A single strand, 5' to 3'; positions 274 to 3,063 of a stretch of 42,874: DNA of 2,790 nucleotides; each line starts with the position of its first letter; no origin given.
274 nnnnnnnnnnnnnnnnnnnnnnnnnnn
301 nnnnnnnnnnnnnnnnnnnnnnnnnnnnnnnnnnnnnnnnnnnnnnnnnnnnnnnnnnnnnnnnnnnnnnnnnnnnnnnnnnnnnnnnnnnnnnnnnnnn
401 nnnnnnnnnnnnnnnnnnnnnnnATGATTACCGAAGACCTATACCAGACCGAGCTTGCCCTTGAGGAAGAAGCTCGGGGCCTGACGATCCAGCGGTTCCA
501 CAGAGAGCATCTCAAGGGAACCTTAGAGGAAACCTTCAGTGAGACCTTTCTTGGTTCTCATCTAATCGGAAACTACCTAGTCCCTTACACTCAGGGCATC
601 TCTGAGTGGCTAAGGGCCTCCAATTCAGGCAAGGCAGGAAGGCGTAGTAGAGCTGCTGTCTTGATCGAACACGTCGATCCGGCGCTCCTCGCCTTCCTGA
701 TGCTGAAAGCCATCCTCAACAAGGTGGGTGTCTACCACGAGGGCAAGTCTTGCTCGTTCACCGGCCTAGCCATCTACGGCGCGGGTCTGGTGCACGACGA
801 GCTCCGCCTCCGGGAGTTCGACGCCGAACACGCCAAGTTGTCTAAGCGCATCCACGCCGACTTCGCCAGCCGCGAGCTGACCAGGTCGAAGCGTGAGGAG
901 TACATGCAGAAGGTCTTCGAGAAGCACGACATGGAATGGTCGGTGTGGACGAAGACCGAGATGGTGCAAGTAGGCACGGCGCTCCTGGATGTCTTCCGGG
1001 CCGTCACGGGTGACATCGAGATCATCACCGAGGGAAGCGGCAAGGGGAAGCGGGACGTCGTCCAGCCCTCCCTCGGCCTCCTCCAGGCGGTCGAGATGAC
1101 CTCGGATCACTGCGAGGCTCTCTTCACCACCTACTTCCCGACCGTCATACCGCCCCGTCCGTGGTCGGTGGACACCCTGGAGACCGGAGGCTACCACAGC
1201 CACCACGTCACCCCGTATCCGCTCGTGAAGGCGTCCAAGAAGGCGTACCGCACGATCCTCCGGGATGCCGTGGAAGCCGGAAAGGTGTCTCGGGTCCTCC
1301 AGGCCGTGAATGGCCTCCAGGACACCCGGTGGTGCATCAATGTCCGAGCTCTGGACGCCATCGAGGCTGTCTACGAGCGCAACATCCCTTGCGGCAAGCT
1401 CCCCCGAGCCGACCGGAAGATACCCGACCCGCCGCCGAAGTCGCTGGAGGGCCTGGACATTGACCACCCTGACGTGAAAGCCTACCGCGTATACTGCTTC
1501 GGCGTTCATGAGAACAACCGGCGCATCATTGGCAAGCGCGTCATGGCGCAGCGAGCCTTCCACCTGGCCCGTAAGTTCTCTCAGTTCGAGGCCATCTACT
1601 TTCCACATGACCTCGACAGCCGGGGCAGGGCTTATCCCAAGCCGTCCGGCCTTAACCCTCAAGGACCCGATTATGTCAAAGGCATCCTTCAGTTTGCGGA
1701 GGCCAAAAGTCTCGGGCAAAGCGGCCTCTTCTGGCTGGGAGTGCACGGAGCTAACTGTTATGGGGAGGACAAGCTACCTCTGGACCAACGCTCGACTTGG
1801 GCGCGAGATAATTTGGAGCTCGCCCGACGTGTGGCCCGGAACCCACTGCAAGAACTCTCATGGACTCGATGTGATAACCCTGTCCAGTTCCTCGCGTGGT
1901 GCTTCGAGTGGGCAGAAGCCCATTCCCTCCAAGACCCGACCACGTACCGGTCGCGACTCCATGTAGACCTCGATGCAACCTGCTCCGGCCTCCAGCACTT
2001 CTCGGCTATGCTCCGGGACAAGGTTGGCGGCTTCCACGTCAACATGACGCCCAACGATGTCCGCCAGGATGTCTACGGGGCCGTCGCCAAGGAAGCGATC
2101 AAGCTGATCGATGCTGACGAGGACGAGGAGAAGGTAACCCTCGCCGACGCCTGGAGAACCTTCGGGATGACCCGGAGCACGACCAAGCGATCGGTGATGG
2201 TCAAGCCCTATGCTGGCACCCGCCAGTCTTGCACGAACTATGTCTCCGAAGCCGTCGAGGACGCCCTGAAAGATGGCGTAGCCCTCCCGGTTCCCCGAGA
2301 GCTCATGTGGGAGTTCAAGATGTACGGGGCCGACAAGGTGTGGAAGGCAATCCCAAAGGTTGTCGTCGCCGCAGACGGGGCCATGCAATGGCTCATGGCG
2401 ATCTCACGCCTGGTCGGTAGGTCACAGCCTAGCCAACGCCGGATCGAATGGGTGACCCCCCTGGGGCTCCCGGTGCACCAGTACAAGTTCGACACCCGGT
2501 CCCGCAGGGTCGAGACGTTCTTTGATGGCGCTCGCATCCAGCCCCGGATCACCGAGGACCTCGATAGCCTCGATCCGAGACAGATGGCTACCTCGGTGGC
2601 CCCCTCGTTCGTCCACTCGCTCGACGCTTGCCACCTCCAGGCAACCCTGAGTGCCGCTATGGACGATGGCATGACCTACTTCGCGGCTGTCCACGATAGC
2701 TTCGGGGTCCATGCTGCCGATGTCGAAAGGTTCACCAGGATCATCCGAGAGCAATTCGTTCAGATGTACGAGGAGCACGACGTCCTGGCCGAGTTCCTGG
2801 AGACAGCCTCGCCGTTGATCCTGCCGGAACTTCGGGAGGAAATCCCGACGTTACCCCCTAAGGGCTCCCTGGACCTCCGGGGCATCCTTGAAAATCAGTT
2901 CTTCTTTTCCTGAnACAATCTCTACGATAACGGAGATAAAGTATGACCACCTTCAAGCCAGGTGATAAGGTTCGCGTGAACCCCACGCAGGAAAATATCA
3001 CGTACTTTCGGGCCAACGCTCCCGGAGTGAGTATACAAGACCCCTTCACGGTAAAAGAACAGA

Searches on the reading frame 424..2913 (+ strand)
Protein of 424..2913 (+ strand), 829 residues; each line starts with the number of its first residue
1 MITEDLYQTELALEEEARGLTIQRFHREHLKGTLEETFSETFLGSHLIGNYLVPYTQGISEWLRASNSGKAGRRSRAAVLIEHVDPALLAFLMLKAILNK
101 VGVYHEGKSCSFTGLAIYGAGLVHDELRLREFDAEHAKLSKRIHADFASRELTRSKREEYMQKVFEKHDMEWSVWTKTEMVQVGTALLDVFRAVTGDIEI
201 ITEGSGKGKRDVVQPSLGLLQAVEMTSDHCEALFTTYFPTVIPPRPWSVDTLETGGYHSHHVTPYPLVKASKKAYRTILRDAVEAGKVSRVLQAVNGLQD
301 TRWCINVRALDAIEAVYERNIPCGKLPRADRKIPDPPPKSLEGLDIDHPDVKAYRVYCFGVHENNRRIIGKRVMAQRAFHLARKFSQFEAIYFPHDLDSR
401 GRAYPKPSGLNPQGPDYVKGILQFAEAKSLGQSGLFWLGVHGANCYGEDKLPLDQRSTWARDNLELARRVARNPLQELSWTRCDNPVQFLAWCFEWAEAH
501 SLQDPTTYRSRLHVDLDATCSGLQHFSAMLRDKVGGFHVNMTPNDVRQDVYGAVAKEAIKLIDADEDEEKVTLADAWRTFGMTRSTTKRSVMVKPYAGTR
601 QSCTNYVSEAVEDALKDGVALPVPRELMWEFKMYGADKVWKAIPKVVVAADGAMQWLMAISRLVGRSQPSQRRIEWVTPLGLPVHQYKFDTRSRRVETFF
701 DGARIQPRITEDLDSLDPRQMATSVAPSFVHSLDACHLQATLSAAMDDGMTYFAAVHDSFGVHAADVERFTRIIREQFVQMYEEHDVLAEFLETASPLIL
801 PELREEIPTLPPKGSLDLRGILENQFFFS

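Call 7: search_protein_families(library=pfam, proteins=[window:424-2913:+])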
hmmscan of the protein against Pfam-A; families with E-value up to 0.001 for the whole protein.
window:424-2913:+ (829 aa): 2 families
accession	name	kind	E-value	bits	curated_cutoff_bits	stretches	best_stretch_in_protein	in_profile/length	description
PF00940.24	RNA_pol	-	4.4e-100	336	22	1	428-794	1-367/448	DNA-dependent RNA polymerase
PF14700.11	RPOL_N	-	7.3e-08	32.6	30.1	1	225-298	262-332/334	DNA-directed RNA polymerase N-terminal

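Call 13: find_related_loci(query=window:424-2913:+, collection=viral_contigs, flank=10000)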
Query window:424-2913:+ (829 aa) in viral_contigs; peptide patterns used: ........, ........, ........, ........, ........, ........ (x = any residue, [..] = any of these).
113 stretches matched a pattern; 113 encode a relative of the query (tblastn E <= 1e-3); the best 80 are kept; 80 distinct loci.
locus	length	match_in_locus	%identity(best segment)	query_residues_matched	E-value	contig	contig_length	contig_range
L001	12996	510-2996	100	1-829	0e+0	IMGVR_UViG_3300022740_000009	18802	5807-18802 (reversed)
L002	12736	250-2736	82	1-829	0e+0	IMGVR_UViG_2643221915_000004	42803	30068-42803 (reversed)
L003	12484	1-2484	80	2-829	0e+0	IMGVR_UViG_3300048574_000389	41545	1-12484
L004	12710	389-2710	37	39-829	5e-147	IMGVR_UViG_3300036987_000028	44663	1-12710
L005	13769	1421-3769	36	39-829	1e-146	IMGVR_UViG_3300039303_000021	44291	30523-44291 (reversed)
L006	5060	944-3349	35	13-829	8e-145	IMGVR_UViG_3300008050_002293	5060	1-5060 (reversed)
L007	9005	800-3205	35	13-829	3e-142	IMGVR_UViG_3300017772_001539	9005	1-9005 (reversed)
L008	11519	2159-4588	34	5-829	2e-141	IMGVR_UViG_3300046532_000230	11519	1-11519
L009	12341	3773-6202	34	5-829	7e-141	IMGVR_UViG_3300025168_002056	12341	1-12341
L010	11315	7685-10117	34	5-829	2e-140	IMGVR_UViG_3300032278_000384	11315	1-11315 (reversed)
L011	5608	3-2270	35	59-829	8e-140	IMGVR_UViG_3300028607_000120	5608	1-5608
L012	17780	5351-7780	34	5-829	3e-137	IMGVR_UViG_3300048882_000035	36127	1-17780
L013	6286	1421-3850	34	5-829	2e-135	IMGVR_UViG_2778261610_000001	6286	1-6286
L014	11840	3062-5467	32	9-829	7e-115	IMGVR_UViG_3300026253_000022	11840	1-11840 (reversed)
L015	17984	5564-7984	31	1-829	6e-112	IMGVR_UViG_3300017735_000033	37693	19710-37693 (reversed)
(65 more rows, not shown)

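Call 24: find_related_loci(query=window:424-2913:+, collection=metagenome_contigs, flank=10000)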
Query window:424-2913:+ (829 aa) in metagenome_contigs; peptide patterns used: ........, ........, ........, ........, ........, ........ (x = any residue, [..] = any of these).
142 stretches matched a pattern; 104 encode a relative of the query (tblastn E <= 1e-3); the best 80 are kept; 80 distinct loci.
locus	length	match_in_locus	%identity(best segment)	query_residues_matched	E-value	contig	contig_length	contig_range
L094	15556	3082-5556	76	5-829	0e+0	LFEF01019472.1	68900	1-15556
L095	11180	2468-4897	34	5-829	3e-141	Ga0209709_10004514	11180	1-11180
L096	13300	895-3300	35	13-829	2e-141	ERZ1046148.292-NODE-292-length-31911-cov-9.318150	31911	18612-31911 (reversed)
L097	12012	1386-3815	34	5-829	3e-141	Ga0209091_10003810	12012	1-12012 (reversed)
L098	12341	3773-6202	34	5-829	8e-141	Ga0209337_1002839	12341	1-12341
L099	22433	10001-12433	34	5-829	2e-140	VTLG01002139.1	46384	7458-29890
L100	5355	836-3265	34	5-829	3e-136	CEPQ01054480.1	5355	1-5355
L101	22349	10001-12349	36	39-829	1e-146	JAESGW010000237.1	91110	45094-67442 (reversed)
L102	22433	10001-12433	34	5-829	1e-140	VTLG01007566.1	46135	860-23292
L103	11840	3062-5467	32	9-829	8e-115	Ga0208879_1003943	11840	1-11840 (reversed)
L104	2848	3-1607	39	283-829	2e-118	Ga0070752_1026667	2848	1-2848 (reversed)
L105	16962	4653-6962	31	40-829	1e-112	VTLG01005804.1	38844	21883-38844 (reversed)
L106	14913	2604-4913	31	40-829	3e-112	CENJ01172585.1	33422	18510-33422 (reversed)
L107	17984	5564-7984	31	1-829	7e-112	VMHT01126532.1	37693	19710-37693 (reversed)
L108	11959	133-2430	32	44-829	1e-111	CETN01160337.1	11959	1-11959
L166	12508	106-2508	29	9-829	2e-94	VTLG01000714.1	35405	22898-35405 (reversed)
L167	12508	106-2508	29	9-829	1e-94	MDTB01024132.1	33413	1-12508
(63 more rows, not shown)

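Call 25: find_related_loci(query=window:424-2913:+, collection=genome_contigs, flank=10000)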
Query window:424-2913:+ (829 aa) in genome_contigs; peptide patterns used: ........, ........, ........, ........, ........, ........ (x = any residue, [..] = any of these).
42 stretches matched a pattern; 3 encode a relative of the query (tblastn E <= 1e-3); 3 distinct loci.
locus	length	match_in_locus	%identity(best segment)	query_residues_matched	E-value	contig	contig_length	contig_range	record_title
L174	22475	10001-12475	86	5-829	0e+0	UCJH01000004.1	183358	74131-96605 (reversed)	Rhizobiales bacterium isolate AFS086343 genome assembly, contig: contig_4, whole genome shotgun sequence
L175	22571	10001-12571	29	5-829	4e-119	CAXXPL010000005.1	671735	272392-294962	MAG: Desulfovibrionaceae bacterium isolate 84865aa8-a4c1-4c50-8433-f34330bbf6a4 genome assembly, contig: contig_5, whole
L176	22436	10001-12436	35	3-829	3e-135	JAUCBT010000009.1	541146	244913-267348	MAG: Xanthobacter sp. isolate R4x_68d_np_Bin1.3 contig_1013, whole genome shotgun sequence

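Call 31: search_dna_similar(query=window:424-2913:+, collection=phages, mode=protein, max_rows=25)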
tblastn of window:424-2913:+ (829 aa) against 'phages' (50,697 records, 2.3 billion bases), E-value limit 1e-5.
Records with a match: 2739; places in all: 2784; records where one place covers at least 80% of the query: 2163.
Best place of each record, by identity: <60% 2739.
By first word of the organism name: Klebsiella 702; Escherichia 364; Pseudomonas 331; Acinetobacter 168; Vibrio 133; Salmonella 113; Yersinia 92; Pectobacterium 84; Ralstonia 55; Xanthomonas 54; and 77 more.
By host as written in the record: - 389; Klebsiella pneumoniae 377; Escherichia coli 123; Acinetobacter baumannii 60; Pseudomonas putida KT2440 and Paw85 53; Pseudomonas aeruginosa 44; Yersinia pestis 38; Pectobacterium atrosepticum DSM18077 33; and 699 more.
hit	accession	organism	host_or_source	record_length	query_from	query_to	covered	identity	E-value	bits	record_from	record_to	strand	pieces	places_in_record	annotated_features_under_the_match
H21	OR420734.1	Roseobacter phage CRP-804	Paracoccaceae bacterium strain FZCC0196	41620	1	829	100%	39.6%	2e-179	578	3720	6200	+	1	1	RNA polymerase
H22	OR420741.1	Roseobacter phage CRP-118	Paracoccaceae bacterium strain FZCC0023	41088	1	829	100%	37.9%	4e-172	557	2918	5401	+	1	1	RNA polymerase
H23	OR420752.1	Roseobacter phage CRP-403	Paracoccaceae bacterium strain FZCC0037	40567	1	829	100%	37.8%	4e-174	563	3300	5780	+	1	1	RNA polymerase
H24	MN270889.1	Ralstonia phage P-PSG-11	Ralstonia solanacearum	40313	3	829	100%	34.9%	3e-138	459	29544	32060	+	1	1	RNA polymerase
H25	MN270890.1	Ralstonia phage P-PSG-11-1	Ralstonia solanacearum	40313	3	829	100%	34.9%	3e-138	459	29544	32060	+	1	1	RNA polymerase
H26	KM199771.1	Mesorhizobium phage vB_MloP_Lo5R7ANS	Mesorhizobium loti R7ANS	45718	6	829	99%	34.9%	1e-137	457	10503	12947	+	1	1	DNA-directed RNA polymerase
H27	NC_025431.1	Mesorhizobium phage vB_MloP_Lo5R7ANS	Mesorhizobium loti R7ANS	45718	6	829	99%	34.9%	1e-137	457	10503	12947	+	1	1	RNA polymerase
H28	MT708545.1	Rhizobium phage Pasto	Bradyrhizobium japonicum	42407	5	829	100%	34.6%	1e-140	466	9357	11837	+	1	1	RNA polymerase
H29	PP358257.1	Ralstonia phage PY065YO380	Ralstonia solanacearum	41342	3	829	100%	34.2%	5e-136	452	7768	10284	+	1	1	T7 RNA polymerase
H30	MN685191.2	Ralstonia phage vRsoP-WR2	environmental water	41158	3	829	100%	34.2%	8e-136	452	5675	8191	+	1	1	DNA-directed RNA polymerase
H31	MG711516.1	Ralstonia phage RsoP1EGY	Ralstonia solanacearum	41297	3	829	100%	34.2%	8e-136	452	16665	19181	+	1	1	DNA-dependent RNA polymerase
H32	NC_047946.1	Ralstonia phage RsoP1EGY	Ralstonia solanacearum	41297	3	829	100%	34.2%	8e-136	452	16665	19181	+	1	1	RNA polymerase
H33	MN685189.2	Ralstonia phage vRsoP-WF2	environmental water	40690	3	829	100%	34.1%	2e-134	448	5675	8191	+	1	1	DNA-directed RNA polymerase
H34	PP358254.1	Ralstonia phage PY04L1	Ralstonia solanacearum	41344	3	829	100%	34.0%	2e-134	448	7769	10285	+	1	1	T7 RNA polymerase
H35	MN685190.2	Ralstonia phage vRsoP-WM2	environmental water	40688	3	829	100%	34.0%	2e-134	447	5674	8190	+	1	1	DNA-directed RNA polymerase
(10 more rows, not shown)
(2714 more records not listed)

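Call 38: search_protein_families(library=pfam, proteins=[L174:23-2554:+, L174:2304-2942:+, L174:2943-3824:+, L174:4215-5435:+, L174:6285-6839:+, L174:7629-8756:+, L174:8758-9348:+, L174:5455-5808:+], max_evalue=0.001)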
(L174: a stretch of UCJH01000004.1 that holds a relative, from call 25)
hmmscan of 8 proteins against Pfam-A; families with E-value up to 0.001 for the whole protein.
L174:23-2554:+ (843 aa): 6 families
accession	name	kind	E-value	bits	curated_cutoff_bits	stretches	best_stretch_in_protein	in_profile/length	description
PF02355.23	SecD_SecF_C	-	3.3e-83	278.2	20.5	2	646-823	10-187/189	Protein export membrane protein SecD/SecF, C-terminal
PF22599.2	SecDF_P1_head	-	9.6e-34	116.1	27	1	235-347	2-114/114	SecDF, P1 head subdomain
PF21760.3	SecD_1st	-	3.8e-16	58.7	27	1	161-217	3-59/60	Protein translocase subunit SecDF, P1 domain, N-terminal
PF07549.19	Sec_GG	-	1.2e-11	44.2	20.3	1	566-587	3-24/28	SecD/SecF GG Motif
PF03176.21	MMPL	-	1e-07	31.7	20.5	1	394-523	178-305/333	MMPL family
PF00873.25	ACR_tran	-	4.2e-06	25.2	28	1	363-526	327-496/1021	AcrB/AcrD/AcrF family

L174:2304-2942:+ (212 aa): 1 family
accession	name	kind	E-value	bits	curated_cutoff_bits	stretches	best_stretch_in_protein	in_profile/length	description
PF04430.19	DUF498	-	1.1e-28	99.9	33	1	102-210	1-109/109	Protein of unknown function (DUF498/DUF598)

L174:2943-3824:+ (293 aa): 1 family
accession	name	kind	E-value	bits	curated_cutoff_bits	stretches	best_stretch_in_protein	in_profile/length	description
PF00494.24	SQS_PSY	-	1.8e-53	182.4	26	1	27-282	1-259/263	Squalene/phytoene synthase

L174:4215-5435:+ (406 aa): 0 families

L174:6285-6839:+ (184 aa): 0 families

L174:7629-8756:+ (375 aa): 1 family
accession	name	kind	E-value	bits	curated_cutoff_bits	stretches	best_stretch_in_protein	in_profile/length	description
PF09925.14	DUF2157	-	8e-33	113.6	32.4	1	19-157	2-145/146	Predicted membrane protein (DUF2157)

L174:8758-9348:+ (196 aa): 1 family
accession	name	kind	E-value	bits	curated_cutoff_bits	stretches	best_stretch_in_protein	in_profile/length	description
PF14345.11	GDYXXLXY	-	5.1e-33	114.4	27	1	23-180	1-150/153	GDYXXLXY protein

L174:5455-5808:+ (117 aa): 0 families

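Call 42: find_homologous_proteins(query=window:424-2913:+, max_evalue=1e-100)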
Query window:424-2913:+ (829 aa): 249 proteins with E <= 1e-100 among 8000 candidates; the best 120 are listed.
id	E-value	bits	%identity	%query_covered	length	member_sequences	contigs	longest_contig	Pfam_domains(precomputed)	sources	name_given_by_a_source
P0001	0.0e+0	1929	100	100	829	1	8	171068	PF14700.12,PF00940.25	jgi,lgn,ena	-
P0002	0.0e+0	1725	87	100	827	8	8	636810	PF14700.12,PF00940.25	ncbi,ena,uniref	ncbi:DNA-directed RNA polymerase [Pararhizobium sp.]|uniref:DNA-directed RNA polymerase n=1 Tax=Para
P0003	0.0e+0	1608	82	100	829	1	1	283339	PF14700.12,PF00940.25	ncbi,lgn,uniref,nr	ncbi:DNA-directed RNA polymerase [Rhizobium sp. Leaf341]|uniref:DNA-directed RNA polymerase n=1 Tax=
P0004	0.0e+0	1567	80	100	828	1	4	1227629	PF14700.12,PF00940.25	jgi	jgi:DNA-directed RNA polymerase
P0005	0.0e+0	1512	77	100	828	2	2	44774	PF14700.12,PF00940.25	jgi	jgi:DNA-directed RNA polymerase, mitochondrial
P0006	0.0e+0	1500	76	100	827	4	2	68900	PF14700.12,PF00940.25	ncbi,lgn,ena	-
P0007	0.0e+0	1471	74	100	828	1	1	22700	PF14700.12,PF00940.25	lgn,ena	-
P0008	0.0e+0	1405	71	100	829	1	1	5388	PF14700.12,PF00940.25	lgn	-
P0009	0.0e+0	1355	69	100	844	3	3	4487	PF14700.12,PF00940.25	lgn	-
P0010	0.0e+0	1354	69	100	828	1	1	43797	PF14700.12,PF00940.25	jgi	jgi:DNA-directed RNA polymerase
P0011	0.0e+0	1353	69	100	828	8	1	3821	PF00940.25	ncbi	-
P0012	0.0e+0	1353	69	100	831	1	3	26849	PF14700.12,PF00940.25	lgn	-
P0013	0.0e+0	1347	68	100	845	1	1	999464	PF14700.12,PF00940.25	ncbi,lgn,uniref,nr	ncbi:hypothetical protein J1C56_02485 [Aminobacter anthyllidis]|uniref:DNA-directed RNA polymerase n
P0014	0.0e+0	1338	68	100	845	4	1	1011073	PF00940.25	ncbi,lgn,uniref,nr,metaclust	ncbi:DNA-directed RNA polymerase [Mesorhizobium sp. L2C067A000]|uniref:DNA-directed RNA polymerase n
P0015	0.0e+0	1327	68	100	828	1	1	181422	PF14700.12,PF00940.25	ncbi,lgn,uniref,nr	ncbi:DNA-directed RNA polymerase [Mesorhizobium sp.]|uniref:DNA-directed RNA polymerase n=1 Tax=Meso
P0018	0.0e+0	1317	66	100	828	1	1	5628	PF14700.12,PF00940.25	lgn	-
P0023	0.0e+0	1287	66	100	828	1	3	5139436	PF14700.12,PF00940.25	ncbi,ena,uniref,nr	ncbi:DNA-directed RNA polymerase [uncultured Cohaesibacter sp.]|uniref:DNA-directed RNA polymerase n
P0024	0.0e+0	1284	66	98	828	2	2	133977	PF14700.12,PF00940.25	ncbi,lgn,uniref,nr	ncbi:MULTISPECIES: DNA-directed RNA polymerase [unclassified Aminobacter]|uniref:DNA-directed RNA po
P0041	0.0e+0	1122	58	100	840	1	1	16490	PF14700.12,PF00940.25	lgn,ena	-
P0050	0.0e+0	1023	55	100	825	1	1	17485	PF14700.12,PF00940.25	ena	-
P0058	6.6e-280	949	52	100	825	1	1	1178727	PF14700.12,PF00940.25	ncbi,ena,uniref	ncbi:DNA-directed RNA polymerase [Shimia sp.]|uniref:DNA-directed RNA polymerase n=1 Tax=Shimia sp. 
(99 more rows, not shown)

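Call 44: find_encoding_contigs(protein=P0010, flank=10000, max_places=1)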
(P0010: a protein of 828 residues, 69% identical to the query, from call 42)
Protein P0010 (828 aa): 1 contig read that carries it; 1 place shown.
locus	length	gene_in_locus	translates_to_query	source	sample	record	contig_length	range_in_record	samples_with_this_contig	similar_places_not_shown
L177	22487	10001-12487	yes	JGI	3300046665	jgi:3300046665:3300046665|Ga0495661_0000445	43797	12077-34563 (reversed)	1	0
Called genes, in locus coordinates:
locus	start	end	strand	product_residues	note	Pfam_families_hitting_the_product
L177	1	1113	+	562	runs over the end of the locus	PF22530:Terminase-T7_RNaseH-like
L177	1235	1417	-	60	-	-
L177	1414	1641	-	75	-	-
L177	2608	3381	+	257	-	-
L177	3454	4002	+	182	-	PF27024:Phage_T7_kinase (faint)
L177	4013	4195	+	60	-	-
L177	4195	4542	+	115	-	-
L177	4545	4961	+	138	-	-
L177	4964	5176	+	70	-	-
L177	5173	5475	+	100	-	-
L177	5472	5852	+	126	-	PF25682:Phage_VG64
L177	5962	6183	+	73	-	-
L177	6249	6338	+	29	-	-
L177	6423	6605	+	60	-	-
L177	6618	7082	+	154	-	-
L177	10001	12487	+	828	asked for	PF14700:RPOL_N (weak), PF00940:RNA_pol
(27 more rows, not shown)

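Call 45: find_encoding_contigs(protein=P0013, flank=10000, max_places=1)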
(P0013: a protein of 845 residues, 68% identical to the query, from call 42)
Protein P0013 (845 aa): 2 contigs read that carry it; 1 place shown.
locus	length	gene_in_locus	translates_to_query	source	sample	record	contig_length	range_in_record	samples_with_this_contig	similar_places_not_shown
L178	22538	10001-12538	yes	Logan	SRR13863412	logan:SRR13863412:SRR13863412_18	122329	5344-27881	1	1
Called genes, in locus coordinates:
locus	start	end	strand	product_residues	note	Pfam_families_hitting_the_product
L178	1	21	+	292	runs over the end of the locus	PF12911:OppC_N, PF00528:BPD_transp_1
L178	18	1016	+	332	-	PF00005:ABC_tran, PF02463:SMC_N (weak), PF13304:AAA_21, PF08352:oligo_HPY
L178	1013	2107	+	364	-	PF00005:ABC_tran, PF08352:oligo_HPY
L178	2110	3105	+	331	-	PF24827:AstE_AspA_cat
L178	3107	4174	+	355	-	PF11814:DUF3335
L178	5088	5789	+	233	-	PF06347:SH3_4 (weak), PF08239:SH3_3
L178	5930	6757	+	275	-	PF00557:Peptidase_M24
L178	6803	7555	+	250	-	PF20582:UPF0758_N, PF04002:RadC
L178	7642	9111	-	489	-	PF05697:Trigger_N, PF00254:FKBP_C, PF05698:Trigger_C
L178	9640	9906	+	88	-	-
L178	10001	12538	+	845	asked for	PF14700:RPOL_N (weak), PF00940:RNA_pol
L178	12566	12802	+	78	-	-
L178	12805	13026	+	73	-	-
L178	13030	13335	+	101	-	-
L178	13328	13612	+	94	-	-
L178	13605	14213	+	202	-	PF21265:SBB_T7 (faint)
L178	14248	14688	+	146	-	PF05367:Phage_endo_I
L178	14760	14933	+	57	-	-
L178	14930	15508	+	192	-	-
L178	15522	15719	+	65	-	-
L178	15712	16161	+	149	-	PF00293:NUDIX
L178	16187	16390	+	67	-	-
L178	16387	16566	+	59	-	-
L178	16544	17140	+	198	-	PF09414:RNA_ligase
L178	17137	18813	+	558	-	PF21268:Helic-prim_T7_N, PF01751:Toprim (weak), PF13155:Toprim_2, PF03796:DnaB_C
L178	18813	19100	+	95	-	-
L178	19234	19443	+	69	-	PF14090:HTH_39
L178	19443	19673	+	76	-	-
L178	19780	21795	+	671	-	PF01612:DNA_pol_A_exo1 (faint), PF00476:DNA_pol_A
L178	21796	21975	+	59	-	-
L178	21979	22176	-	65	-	-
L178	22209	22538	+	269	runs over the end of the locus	PF02739:5_3_exonuc_N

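Call 46: find_encoding_contigs(protein=P0023, flank=10000, max_places=1)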
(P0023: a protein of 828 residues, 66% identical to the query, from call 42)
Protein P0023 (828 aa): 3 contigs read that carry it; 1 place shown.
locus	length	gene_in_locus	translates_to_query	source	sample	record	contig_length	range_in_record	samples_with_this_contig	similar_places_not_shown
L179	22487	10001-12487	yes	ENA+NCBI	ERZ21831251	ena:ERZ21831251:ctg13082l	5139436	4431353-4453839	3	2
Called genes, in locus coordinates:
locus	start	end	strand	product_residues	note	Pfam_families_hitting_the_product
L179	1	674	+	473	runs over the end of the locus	PF02386:TrkH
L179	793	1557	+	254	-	PF03591:AzlC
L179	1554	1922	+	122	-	PF05437:AzlD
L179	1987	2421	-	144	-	PF11969:DcpS_C, PF01230:HIT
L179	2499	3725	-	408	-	PF04339:FemAB_like, PF13480:Acetyltransf_6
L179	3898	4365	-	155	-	PF14588:YjgF_endoribonc, PF01042:Ribonuc_L-PSP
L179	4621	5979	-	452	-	PF00817:IMS, PF11799:IMS_C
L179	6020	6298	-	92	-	PF12096:DUF3572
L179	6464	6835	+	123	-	PF00072:Response_reg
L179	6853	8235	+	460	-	PF00072:Response_reg, PF23198:PDE8A_N (faint), PF00072:Response_reg, PF00990:GGDEF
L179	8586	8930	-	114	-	-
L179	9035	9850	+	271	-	PF02498:Bro-N, PF03374:ANT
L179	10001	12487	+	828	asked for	PF14700:RPOL_N, PF00940:RNA_pol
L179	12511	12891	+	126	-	-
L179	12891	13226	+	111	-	-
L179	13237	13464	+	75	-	-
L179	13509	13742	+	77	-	-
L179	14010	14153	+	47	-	-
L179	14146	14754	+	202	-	-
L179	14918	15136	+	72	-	PF05367:Phage_endo_I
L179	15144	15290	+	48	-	-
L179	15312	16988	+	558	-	PF21268:Helic-prim_T7_N, PF13155:Toprim_2, PF03796:DnaB_C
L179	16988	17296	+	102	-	-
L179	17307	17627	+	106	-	-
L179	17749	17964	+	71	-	PF14090:HTH_39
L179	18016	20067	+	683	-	PF00476:DNA_pol_A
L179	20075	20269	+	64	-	-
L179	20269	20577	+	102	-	-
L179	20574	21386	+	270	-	PF02739:5_3_exonuc_N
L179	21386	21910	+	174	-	PF21448:DNMK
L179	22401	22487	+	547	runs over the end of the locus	PF12236:Head-tail_con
